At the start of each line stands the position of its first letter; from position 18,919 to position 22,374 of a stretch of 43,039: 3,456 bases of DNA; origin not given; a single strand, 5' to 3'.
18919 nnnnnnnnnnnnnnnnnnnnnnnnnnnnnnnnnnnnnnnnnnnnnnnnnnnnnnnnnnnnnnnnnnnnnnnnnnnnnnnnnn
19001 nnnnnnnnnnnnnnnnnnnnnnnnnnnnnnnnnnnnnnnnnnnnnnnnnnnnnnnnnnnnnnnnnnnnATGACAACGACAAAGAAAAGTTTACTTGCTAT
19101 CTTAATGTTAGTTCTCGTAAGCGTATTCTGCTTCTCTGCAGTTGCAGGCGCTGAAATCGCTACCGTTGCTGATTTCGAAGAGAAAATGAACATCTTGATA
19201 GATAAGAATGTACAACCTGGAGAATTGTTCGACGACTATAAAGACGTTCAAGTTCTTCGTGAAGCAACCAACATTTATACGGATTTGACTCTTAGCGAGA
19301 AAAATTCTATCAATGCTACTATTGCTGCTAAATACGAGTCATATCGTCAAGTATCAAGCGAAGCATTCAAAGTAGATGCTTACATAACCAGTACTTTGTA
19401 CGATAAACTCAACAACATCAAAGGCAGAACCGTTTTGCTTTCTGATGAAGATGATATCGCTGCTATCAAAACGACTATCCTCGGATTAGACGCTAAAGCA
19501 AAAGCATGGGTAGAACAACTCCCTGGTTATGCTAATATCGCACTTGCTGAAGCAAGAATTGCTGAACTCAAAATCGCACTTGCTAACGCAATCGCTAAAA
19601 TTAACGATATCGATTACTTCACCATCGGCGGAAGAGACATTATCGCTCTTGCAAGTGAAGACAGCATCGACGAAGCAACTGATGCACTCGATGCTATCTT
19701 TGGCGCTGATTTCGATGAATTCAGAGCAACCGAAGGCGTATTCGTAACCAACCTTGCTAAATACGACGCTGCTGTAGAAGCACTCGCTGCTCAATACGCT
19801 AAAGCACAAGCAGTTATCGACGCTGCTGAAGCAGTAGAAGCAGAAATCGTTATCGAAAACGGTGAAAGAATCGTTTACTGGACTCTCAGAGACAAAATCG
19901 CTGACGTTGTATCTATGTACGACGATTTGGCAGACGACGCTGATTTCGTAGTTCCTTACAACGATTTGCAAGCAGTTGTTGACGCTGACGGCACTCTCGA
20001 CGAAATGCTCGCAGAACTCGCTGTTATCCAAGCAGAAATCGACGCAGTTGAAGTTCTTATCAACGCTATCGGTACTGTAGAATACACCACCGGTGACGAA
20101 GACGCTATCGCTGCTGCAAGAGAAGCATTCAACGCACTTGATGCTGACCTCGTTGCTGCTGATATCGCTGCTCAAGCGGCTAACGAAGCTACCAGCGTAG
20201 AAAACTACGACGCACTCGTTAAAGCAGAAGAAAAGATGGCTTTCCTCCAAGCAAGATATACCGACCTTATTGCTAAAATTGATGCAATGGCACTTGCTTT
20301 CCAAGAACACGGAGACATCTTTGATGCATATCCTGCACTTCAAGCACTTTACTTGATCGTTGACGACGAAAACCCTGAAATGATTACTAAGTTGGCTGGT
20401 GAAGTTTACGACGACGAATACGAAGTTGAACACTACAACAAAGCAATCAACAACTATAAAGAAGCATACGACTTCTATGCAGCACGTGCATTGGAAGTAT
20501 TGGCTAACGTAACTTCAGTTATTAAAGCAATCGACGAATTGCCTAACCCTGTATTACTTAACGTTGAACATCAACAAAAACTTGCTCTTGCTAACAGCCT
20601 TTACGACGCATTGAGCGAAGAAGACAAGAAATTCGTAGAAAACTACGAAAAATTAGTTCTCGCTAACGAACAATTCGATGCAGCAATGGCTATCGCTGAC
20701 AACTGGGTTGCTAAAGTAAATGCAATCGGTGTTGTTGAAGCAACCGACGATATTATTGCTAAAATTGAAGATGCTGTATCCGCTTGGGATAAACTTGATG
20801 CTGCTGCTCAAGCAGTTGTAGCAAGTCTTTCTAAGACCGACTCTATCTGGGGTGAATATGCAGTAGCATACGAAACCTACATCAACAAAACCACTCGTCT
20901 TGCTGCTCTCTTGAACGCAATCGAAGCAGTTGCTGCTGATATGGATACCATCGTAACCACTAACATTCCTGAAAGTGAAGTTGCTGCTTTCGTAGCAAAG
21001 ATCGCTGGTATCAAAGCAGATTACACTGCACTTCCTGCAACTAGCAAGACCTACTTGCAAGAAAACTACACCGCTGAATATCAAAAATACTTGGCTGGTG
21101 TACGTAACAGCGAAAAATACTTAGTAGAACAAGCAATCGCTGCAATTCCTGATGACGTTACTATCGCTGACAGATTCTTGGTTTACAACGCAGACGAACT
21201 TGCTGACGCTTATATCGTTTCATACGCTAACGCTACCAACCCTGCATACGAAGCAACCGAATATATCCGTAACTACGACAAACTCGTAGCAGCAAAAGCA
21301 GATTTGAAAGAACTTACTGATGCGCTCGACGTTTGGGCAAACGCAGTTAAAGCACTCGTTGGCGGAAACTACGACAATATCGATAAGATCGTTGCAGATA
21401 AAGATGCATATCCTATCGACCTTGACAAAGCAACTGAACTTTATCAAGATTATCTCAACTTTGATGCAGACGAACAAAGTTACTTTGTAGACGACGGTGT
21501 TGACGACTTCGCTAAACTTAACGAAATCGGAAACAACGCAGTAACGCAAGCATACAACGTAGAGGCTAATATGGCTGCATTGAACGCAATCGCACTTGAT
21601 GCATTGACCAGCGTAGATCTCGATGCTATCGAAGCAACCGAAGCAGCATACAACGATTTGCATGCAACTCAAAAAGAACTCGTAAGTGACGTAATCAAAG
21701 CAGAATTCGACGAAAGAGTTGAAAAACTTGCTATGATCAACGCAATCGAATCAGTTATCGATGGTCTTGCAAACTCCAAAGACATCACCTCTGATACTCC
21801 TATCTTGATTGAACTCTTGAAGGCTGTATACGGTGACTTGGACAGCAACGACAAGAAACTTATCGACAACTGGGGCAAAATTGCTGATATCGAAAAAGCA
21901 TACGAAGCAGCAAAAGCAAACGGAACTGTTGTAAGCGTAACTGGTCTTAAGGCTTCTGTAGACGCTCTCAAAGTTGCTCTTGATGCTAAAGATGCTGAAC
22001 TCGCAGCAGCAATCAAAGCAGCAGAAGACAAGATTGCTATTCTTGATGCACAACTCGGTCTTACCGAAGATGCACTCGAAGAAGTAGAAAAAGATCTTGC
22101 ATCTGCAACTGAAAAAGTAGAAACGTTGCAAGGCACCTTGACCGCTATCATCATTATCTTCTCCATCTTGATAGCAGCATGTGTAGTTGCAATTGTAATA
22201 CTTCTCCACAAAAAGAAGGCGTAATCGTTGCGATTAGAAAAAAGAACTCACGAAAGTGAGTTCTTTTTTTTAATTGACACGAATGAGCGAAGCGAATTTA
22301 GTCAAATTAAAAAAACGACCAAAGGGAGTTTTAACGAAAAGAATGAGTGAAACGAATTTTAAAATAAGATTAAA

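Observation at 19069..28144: Candidate undescribed cell-surface module: tail-anchored acidic helical-repeat protein plus two paralogous multi-domain lipoproteins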

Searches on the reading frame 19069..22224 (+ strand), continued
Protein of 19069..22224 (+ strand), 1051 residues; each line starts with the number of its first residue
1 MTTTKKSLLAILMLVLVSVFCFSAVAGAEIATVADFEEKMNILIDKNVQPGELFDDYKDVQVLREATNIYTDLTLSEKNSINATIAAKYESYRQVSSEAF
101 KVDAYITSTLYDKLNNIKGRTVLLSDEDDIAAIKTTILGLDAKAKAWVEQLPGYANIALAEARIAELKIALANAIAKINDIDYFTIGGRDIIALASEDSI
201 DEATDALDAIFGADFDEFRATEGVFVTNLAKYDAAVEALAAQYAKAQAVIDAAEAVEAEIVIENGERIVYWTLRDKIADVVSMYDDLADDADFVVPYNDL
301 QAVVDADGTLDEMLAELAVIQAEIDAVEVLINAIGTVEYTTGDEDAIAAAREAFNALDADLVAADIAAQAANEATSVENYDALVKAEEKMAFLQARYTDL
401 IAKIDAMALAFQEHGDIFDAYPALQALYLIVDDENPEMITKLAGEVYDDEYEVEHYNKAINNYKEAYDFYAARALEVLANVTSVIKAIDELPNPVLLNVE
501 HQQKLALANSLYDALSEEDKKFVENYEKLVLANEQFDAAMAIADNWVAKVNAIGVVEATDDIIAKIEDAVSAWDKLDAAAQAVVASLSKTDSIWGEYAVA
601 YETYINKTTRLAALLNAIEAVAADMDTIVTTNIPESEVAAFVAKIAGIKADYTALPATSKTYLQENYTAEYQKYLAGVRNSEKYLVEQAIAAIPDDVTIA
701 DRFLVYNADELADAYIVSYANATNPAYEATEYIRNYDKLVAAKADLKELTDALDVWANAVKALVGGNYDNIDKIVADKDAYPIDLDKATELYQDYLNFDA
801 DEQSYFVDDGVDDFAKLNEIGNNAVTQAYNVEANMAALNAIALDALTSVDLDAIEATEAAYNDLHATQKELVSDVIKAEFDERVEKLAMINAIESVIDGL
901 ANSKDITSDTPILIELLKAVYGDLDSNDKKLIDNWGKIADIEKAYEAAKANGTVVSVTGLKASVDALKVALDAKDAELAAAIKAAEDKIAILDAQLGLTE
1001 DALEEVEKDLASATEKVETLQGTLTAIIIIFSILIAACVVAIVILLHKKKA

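Call 64: fold_search(model_id=the predicted structure, library=pdb)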
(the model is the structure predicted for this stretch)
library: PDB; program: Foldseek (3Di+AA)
matches with E <= 10: 218; with E <= 0.001: 0
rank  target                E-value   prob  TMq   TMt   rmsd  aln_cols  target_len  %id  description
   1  7z8f_e                3.4e-03  0.90  0.13  0.05  82.8      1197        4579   11  Composite structure of dynein-dynactin-BICDR on microtubules (released 2022-07-27)
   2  9hn0_B                4.8e-03  0.30  0.06  0.05  60.3      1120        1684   11  Cryo-EM structure of human separase bound to SCC1 (310-550 aa) (released 2025-09-03)
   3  9e23_f                5.6e-03  0.66  0.11  0.10  71.9      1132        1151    9  Cryo-EM structure of Pre-Chi dynein tail (released 2025-07-09)
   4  9dgr_f                5.9e-03  0.75  0.12  0.04  80.1      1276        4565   10  Composite structure of dynein-dynactin on microtubules (released 2025-09-10)
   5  9hn5_A                1.1e-02  0.21  0.06  0.05  61.2      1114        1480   11  Cryo-EM structure of human separase bound to phosphorylated SCC1 (100-320 aa) (released 2025-09-03)
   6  7z8f_n                3.0e-02  0.60  0.14  0.05  85.5      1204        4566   10  Composite structure of dynein-dynactin-BICDR on microtubules (released 2022-07-27)
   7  9jyy_G                3.3e-02  0.44  0.09  0.11  28.5       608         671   13  core proteins of mature T7 (released 2024-12-11)
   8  5uf7                  3.6e-02  0.47  0.08  0.13  26.1       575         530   11  CRYSTAL STRUCTURE OF MUNC13-1 MUN DOMAIN (released 2017-02-15)
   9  4y21                  5.5e-02  0.38  0.08  0.13  26.1       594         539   11  Crystal Structure of Munc13-1 MUN domain (released 2015-06-10)
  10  7z8f_m                8.4e-02  0.38  0.13  0.05  88.0      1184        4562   11  Composite structure of dynein-dynactin-BICDR on microtubules (released 2022-07-27)
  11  2b1e                  9.1e-02  0.20  0.07  0.11  26.6       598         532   11  The structures of exocyst subunit Exo70p and the Exo84p C-terminal domains reveal a common motif (released 2005-11-01)
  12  8j07_k9               9.5e-02  0.25  0.12  0.05  74.9      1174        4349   11  96nm repeat of human respiratory doublet microtubule and associated axonemal complexes (released 2023-07-26)
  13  9hvq_Q                9.9e-02  0.21  0.09  0.10  36.5       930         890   11  Structure of the transcribing Pol II-DSIF-PAF-SPT6-RECQL5 complex (released 2025-07-16)
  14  7t7c_A                1.0e-01  0.16  0.07  0.07  39.7       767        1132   10  The hexagonal organization of Munc13-1 C1-C2B-MUN-C2C domains between lipid bilayers (released 2022-02-09)
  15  9dgr_m                1.1e-01  0.41  0.14  0.05  85.5      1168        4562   11  Composite structure of dynein-dynactin on microtubules (released 2025-09-10)
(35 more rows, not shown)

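Call 73: find_homologous_proteins(query=A2, max_evalue=0.001)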
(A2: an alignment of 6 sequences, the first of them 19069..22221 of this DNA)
Query A2 (6 sequences) (1051 aa, profile of the alignment): 108 proteins with E <= 0.001 among 8000 candidates.
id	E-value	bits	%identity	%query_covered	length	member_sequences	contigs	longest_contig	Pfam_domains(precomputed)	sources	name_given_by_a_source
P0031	0.0e+0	1609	88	100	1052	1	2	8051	-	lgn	-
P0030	0.0e+0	1608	100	100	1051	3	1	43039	-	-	-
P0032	0.0e+0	1573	45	99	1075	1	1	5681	-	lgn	-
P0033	0.0e+0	1474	40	98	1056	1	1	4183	-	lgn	-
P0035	0.0e+0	1195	28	94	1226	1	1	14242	-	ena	-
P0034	0.0e+0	1053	39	70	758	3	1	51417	-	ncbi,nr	ncbi:MAG: hypothetical protein IJF76_04890 [Clostridia bacterium]|nr:hypothetical protein [Clostridi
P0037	2.0e-56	210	25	67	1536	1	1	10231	PF04829.19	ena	-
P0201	3.6e-55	206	26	21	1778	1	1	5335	PF00404.25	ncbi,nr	ncbi:MAG: hypothetical protein IKU10_06305, partial [Clostridia bacterium]|nr:hypothetical protein [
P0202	1.8e-49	187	30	30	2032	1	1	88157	PF13306.13,PF19296.6,PF13855.13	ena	-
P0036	3.2e-43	166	29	20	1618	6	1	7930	PF09479.17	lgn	-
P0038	1.3e-41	161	29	25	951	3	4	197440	PF19789.7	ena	-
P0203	1.4e-36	144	28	26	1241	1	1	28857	-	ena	-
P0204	9.0e-36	142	36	13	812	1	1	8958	PF04829.19,PF28019.1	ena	-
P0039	2.0e-34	137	36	10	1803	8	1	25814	PF10545.16,PF07554.20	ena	-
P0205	3.2e-32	130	24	73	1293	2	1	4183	-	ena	-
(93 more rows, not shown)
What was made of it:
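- Closest known: Giant helical-bundle rod proteins of Firmicutes. Same: One partial profile hit of g1 carries FIVAR (call 73).
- Profile hits are partial matches inside multidomain extracellular proteins (call 73).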

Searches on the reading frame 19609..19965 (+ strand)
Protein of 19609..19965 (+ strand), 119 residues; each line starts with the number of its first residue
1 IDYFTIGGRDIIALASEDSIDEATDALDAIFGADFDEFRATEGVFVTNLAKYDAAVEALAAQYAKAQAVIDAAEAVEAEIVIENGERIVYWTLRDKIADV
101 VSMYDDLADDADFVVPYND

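Call 74: search_protein_families(library=pfam, proteins=[window:19609-19965:+], max_evalue=10)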
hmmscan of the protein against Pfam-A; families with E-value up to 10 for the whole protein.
window:19609-19965:+ (119 aa): 1 family
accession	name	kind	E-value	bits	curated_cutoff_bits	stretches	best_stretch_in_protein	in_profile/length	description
PF16632.10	Caskin-tail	-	0.77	10.7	35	1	72-112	14-59/63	C-terminal region of Caskin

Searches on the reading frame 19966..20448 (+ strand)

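Call 74: search_protein_families(library=pfam, proteins=[window:19966-20448:+], max_evalue=10)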
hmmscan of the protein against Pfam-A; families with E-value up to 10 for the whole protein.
window:19966-20448:+ (161 aa): 1 family
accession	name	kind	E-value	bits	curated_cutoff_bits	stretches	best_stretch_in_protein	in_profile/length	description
PF17072.10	Spike_torovirin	-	0.86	7.9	35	1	42-109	835-904/1272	Torovirinae spike glycoprotein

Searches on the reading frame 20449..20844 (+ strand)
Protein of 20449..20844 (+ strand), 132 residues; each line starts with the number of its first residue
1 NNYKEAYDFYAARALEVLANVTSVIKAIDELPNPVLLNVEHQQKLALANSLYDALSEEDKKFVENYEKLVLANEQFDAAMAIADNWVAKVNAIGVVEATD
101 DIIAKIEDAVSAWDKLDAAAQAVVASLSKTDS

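Call 74: search_protein_families(library=pfam, proteins=[window:20449-20844:+], max_evalue=10)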
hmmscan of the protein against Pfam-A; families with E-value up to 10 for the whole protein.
window:20449-20844:+ (132 aa): 1 family
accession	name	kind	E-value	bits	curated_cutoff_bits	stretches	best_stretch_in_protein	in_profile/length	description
PF24215.1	H_T_assoc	-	0.14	12.2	27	1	6-68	37-94/237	Phage head to tail associated domain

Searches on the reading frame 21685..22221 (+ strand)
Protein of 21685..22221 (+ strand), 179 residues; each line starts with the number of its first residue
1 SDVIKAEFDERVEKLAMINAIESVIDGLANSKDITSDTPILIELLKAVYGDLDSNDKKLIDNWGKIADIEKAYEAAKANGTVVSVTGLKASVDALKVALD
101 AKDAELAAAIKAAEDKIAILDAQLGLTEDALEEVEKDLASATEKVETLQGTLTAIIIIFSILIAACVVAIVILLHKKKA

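Call 74: search_protein_families(library=pfam, proteins=[window:21685-22221:+], max_evalue=10)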
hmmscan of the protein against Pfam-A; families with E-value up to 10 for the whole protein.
window:21685-22221:+ (179 aa): 22 families
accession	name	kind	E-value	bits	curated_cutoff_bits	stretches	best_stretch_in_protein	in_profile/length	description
PF10241.14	KxDL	-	0.0067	17.1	27.2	1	99-152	25-78/86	Uncharacterized conserved protein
PF07889.17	DUF1664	-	0.009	16.5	34.6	1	86-155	37-106/124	Protein of unknown function (DUF1664)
PF05837.17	CENP-H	-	0.0092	16.3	29.9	1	41-157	64-182/202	Centromere protein H (CENP-H)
PF16046.10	FAM76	-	0.0094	15.8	28.5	1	73-151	207-282/298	FAM76 protein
PF25481.1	Nucleoprot-TPR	-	0.01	16.3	27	1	89-147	21-79/80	Nucleoprotein TPR-like domain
PF13273.12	DUF4064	-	0.018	15.7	32.1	1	127-178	35-86/102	Protein of unknown function (DUF4064)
PF01544.23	CorA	-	0.02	14.7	27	1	18-154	88-224/292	CorA-like Mg2+ transporter protein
PF10661.14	EssA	-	0.029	14.7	24.1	1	105-176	77-145/147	WXG100 protein secretion system (Wss), protein EssA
PF11932.13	DUF3450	-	0.042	13.6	32.6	1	75-155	18-98/241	Protein of unknown function (DUF3450)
PF05531.17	NPV_P10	-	0.079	13.9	29.8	1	108-158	11-64/75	Nucleopolyhedrovirus P10 protein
PF05119.17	Terminase_4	-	0.084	13.7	24.7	1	66-134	33-91/98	Phage terminase, small subunit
PF19380.4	DUF5955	-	0.096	13.5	27.1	1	84-125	7-47/88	Family of unknown function (DUF5955)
PF13026.12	DUF3887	-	0.11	13.6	31.8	1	51-86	32-68/91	Protein of unknown function (DUF3887)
PF00261.25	Tropomyosin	-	0.11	12.3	38.6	1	98-148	24-74/242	Tropomyosin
PF25526.1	LIP-1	-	0.12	12.1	34.1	1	65-146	74-170/250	Liprin-alpha-like coiled coil domain 2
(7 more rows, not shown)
